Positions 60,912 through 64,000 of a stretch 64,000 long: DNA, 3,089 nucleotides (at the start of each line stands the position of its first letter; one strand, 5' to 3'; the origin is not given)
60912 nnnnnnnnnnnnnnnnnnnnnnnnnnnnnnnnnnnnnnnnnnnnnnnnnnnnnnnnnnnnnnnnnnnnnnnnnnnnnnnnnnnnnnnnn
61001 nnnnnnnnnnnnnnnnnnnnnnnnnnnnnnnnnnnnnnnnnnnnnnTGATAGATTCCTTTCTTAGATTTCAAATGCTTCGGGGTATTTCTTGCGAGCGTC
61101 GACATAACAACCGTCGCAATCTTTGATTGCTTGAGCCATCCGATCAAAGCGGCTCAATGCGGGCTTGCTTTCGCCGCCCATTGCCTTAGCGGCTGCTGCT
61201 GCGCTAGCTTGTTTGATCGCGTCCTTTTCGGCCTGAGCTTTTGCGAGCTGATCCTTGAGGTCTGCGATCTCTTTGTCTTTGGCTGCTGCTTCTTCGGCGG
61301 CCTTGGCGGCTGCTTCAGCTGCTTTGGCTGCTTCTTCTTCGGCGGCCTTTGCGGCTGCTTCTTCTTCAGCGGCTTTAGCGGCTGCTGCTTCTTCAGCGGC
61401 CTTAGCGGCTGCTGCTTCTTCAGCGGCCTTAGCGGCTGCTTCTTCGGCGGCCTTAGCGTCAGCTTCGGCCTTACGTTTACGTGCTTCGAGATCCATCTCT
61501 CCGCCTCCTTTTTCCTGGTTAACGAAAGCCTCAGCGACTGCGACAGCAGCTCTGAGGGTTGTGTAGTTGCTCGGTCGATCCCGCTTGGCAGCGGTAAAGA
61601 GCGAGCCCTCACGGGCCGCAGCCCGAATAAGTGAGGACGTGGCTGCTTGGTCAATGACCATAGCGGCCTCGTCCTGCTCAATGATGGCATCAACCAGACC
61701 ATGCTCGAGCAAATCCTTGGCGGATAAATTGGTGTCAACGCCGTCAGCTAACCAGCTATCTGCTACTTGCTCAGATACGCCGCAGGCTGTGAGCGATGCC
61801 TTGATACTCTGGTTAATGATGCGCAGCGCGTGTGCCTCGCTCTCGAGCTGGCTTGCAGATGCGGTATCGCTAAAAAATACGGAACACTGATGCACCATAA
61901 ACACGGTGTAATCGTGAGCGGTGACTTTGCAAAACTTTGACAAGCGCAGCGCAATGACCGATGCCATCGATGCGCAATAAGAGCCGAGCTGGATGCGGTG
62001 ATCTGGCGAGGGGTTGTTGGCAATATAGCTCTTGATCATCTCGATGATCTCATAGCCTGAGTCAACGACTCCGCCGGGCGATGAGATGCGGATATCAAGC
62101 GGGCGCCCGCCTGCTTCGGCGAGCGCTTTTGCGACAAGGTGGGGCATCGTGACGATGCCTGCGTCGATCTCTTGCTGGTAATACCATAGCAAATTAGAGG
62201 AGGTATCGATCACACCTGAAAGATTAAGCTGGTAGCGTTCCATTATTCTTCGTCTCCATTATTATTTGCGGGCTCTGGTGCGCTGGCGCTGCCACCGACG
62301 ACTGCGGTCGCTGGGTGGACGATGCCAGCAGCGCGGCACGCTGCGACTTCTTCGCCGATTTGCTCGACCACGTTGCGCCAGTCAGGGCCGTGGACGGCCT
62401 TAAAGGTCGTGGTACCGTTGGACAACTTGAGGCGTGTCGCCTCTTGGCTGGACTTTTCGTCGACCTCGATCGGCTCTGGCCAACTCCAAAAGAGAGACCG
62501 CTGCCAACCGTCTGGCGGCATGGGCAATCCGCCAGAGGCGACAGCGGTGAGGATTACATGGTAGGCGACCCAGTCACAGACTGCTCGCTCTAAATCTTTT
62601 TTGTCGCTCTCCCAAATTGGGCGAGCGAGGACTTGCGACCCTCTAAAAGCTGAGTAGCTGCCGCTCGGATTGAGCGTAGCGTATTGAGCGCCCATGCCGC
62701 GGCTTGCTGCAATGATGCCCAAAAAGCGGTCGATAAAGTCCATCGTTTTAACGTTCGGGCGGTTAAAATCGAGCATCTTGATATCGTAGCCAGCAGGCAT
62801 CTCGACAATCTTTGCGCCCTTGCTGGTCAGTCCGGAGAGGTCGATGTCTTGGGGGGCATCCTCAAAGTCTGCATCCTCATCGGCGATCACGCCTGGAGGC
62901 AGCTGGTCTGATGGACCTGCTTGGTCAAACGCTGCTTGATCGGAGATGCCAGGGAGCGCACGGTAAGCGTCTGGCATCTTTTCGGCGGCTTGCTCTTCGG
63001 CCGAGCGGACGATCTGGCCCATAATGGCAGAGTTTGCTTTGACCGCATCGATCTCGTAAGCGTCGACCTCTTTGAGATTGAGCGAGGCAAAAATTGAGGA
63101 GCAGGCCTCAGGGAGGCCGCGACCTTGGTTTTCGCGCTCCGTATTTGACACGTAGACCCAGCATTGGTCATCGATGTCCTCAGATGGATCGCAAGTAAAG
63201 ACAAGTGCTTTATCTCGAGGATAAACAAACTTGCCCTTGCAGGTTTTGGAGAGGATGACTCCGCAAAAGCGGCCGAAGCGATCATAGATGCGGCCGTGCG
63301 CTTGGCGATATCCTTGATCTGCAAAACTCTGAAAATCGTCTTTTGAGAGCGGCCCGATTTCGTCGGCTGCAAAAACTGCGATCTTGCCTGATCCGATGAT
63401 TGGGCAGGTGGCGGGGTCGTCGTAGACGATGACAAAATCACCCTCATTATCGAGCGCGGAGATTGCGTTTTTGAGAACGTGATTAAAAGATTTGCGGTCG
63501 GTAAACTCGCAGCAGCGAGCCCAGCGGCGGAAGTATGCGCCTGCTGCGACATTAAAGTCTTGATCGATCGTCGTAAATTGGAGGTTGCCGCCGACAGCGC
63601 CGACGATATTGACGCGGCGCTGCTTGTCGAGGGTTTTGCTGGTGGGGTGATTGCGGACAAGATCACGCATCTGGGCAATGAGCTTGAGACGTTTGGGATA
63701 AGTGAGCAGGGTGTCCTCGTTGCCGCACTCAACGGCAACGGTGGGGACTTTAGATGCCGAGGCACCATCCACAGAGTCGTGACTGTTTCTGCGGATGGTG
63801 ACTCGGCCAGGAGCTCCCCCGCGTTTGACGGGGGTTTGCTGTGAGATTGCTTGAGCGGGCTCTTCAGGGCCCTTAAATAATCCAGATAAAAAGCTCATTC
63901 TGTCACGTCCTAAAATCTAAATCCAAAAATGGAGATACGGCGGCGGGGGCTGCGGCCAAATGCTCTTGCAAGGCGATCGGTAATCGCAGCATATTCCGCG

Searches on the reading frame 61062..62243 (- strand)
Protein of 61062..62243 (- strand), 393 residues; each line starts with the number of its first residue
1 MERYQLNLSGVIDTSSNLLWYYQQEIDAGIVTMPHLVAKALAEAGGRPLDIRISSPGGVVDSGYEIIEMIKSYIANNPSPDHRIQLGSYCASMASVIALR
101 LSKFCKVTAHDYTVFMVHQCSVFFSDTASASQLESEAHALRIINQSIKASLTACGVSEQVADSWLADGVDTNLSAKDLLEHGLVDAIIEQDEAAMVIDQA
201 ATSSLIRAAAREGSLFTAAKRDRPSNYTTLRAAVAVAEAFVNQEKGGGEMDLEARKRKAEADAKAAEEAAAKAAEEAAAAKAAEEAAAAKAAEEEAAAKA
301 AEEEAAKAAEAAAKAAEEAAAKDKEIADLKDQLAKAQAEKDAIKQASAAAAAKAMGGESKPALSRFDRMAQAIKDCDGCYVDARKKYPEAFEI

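Call 20: search_protein_families(library=phrogs, proteins=[window:61062-62243:-], max_evalue=0.01)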
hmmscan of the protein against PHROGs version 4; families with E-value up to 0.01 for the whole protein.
window:61062-62243:- (393 aa): 7 families
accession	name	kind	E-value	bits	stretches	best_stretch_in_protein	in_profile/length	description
phrog_94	-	head and packaging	4e-23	83.7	1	3-343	80-393/622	head maturation protease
phrog_2976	-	head and packaging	1.4e-15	58.9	1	34-355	38-342/394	head maturation protease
phrog_133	-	head and packaging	1.5e-13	51.3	1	38-335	39-267/668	head maturation protease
phrog_1684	-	head and packaging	3.6e-13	50.6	1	22-200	49-215/284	head maturation protease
phrog_53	-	head and packaging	1.7e-05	25.2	1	173-374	264-459/583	head maturation protease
phrog_1827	-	other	0.00039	20.8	1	50-133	56-131/202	ATP-dependent protease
phrog_26024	-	other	0.0029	18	1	51-133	67-141/202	protease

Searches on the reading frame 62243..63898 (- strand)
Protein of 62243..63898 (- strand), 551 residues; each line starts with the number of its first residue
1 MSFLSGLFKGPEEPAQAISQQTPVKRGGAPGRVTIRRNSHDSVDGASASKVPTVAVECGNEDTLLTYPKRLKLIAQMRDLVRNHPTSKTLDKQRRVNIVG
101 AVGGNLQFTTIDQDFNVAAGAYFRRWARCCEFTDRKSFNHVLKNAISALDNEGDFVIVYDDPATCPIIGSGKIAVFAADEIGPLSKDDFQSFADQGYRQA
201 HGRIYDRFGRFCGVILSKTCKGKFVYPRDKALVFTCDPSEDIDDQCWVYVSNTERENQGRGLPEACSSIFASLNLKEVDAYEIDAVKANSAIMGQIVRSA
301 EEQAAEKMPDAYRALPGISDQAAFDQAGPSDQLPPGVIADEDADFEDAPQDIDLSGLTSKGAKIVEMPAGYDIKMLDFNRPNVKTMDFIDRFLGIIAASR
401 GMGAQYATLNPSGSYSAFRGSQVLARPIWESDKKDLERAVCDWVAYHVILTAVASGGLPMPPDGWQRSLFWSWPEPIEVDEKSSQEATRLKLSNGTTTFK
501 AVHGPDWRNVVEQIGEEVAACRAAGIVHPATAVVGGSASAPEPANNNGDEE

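Call 19: search_protein_families(library=phrogs, proteins=[window:62243-63898:-], max_evalue=0.01)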
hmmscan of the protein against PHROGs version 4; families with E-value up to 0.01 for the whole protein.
window:62243-63898:- (551 aa): 2 families
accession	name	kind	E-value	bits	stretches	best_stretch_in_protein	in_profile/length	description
phrog_21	-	head and packaging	3.3e-26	92.4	1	68-547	68-524/1362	portal protein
phrog_537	-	head and packaging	1.9e-11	44.6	1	359-535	28-213/233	portal protein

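Call 92: find_related_loci(query=window:62246-63898:-, collection=viral_contigs, flank=10000)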
Query window:62246-63898:- (551 aa) in viral_contigs; peptide patterns used: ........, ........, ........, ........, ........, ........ (x = any residue, [..] = any of these).
14 stretches matched a pattern, but none encodes a relative of the query by tblastn (E <= 1e-3).
